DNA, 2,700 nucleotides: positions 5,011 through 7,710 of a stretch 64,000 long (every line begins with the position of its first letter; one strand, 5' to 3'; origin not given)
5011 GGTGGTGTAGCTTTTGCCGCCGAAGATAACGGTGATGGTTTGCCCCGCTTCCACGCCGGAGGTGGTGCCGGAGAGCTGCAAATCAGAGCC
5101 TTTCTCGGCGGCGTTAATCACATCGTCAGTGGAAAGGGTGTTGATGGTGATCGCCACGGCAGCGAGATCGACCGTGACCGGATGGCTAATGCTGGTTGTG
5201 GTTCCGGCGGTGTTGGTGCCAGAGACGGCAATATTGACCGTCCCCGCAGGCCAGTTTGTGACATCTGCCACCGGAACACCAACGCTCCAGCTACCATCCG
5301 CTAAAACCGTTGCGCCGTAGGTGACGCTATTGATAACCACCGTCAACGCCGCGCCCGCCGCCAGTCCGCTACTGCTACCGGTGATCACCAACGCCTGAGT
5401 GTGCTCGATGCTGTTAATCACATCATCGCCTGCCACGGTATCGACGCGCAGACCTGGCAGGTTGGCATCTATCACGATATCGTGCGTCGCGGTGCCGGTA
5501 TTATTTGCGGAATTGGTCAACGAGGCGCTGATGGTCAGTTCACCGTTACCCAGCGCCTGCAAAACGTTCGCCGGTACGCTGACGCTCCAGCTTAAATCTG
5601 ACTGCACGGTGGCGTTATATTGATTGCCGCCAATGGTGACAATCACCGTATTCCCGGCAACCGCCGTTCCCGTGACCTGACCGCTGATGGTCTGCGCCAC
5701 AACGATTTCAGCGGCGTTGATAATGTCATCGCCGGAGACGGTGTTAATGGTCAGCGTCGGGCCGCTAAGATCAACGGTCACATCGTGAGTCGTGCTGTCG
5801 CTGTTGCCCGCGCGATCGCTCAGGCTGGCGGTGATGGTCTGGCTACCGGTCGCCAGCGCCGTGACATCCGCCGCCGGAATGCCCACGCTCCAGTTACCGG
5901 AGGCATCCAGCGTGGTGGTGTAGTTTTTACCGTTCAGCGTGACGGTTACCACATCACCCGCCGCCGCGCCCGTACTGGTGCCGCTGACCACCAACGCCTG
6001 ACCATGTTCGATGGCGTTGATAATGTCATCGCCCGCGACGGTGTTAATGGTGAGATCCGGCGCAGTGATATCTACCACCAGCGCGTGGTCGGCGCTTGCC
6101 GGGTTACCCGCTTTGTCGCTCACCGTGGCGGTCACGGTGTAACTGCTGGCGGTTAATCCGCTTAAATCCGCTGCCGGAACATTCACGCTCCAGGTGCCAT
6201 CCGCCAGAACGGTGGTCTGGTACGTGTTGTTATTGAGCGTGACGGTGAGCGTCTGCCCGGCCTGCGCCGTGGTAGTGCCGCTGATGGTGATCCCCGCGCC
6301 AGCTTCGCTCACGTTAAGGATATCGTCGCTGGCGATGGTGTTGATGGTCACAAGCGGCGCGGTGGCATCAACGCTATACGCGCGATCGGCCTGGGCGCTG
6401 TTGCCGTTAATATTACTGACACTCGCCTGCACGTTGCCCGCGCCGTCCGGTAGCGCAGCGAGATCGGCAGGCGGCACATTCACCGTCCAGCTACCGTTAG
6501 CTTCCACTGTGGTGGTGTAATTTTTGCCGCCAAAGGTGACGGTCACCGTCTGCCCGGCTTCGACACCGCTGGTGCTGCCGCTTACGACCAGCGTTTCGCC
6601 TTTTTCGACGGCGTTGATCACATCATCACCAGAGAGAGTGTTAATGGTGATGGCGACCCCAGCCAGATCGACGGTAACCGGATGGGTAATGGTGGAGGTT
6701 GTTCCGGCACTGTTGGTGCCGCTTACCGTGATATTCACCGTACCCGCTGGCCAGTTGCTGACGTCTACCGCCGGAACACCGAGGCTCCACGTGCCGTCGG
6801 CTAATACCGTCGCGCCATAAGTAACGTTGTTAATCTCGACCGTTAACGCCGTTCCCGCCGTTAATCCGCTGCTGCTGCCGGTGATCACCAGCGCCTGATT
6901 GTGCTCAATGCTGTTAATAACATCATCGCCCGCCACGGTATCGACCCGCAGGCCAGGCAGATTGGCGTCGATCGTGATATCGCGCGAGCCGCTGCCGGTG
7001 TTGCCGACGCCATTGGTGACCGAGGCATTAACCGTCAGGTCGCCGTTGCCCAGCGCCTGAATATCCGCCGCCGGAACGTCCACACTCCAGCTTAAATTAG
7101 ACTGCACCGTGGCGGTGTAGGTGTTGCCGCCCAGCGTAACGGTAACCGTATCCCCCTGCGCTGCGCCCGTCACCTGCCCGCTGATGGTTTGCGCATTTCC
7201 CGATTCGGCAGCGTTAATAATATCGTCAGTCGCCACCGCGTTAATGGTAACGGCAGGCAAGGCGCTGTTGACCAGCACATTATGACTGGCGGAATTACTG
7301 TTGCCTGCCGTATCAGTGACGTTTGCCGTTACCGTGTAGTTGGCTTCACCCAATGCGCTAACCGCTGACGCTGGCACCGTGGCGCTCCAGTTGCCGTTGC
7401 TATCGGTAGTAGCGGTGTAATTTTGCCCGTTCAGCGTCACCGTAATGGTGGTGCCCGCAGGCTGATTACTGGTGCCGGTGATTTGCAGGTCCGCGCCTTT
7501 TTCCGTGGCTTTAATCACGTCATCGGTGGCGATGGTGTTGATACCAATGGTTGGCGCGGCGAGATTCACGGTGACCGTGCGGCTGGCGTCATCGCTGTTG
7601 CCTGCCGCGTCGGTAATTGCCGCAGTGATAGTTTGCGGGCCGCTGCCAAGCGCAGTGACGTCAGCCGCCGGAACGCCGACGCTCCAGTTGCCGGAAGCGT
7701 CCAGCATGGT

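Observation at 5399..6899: One super-repeat unit is about 300 bp shorter than the others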

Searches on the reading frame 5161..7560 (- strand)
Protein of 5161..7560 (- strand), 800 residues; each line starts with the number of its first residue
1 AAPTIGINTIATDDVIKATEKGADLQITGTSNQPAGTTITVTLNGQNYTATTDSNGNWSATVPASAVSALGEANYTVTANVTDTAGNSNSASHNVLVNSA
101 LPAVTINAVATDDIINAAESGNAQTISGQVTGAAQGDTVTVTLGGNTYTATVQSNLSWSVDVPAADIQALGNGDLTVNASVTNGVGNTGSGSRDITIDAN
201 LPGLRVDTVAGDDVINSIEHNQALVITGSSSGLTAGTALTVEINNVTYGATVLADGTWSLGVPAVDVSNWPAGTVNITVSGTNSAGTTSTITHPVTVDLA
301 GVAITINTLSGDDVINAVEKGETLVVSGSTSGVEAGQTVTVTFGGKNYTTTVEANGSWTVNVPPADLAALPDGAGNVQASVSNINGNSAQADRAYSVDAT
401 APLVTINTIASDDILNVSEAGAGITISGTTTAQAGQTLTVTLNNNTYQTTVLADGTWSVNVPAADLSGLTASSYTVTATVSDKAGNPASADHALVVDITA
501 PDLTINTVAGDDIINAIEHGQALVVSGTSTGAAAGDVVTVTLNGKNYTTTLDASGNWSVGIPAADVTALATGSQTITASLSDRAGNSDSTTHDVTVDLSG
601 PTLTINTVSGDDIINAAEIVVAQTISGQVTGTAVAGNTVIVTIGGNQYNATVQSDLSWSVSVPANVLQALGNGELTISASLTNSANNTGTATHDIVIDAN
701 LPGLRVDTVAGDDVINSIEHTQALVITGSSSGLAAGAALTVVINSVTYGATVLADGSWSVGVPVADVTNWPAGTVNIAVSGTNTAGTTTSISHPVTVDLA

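Call 33: search_protein_families(library=pfam, proteins=[window:5161-7560:-], max_evalue=0.01)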
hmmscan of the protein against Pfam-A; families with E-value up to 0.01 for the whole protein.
window:5161-7560:- (800 aa): 9 families
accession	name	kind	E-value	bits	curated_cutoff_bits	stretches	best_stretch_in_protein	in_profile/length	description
PF19077.6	Big_13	-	1.9e-43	147.5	27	7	425-497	30-101/102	Bacterial Ig-like domain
PF22479.2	Pam3_gp18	-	6.2e-09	36.7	24.2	0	136-170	12-48/101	Cyanophage baseplate Pam3 plug gp18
PF23424.1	DUF7112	-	2.3e-05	25.2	27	0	133-157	38-62/140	Family of unknown function (DUF7112)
PF00717.28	Peptidase_S24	-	4.8e-05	23.5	23.3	0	499-547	31-78/116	Peptidase S24-like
PF17936.7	Big_6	-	9.8e-05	23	27.6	1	422-496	13-82/83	Bacterial Ig domain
PF07722.19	Peptidase_C26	-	0.00017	21.8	20.5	0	490-521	175-206/219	Peptidase C26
PF13750.12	Big_3_3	-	0.00027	21.1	27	0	366-486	8-136/157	Bacterial Ig-like domain (group 3)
PF16640.11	Big_3_5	-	0.00028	21.8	35.5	1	515-596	6-85/88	Bacterial Ig-like domain (group 3)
PF17295.7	DUF5348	-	0.00085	19.7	22.8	0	328-359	17-51/68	Domain of unknown function (DUF5348)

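Call 34: search_protein_families(library=ncbifam, proteins=[window:5161-7560:-], max_evalue=0.01)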
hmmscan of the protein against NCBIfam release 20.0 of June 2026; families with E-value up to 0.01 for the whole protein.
window:5161-7560:- (800 aa): 5 families
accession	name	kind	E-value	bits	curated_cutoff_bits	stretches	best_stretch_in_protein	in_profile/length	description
NF033510.3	Ca_tandemer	repeat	1.8e-214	695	50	8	492-587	2-95/96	Ca2+-stabilized repeat-containing adhesin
NF012196.1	Ig_like_ice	domain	2.4e-108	355.4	50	8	81-169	3-100/108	Ig-like domain-containing protein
NF032891.0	tail_200_repeat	domain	1.2e-40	139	350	6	186-290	80-184/195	tandem large repeat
NF058597.1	CoaZ_rpt_PGGG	domain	2.5e-11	43.5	30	1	13-94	10-87/88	choice-of-anchor Z repeating domain-containing protein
NF045517.1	halo_surf_dom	domain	0.0057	16.8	40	1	420-491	8-83/88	BGTF surface domain-containing protein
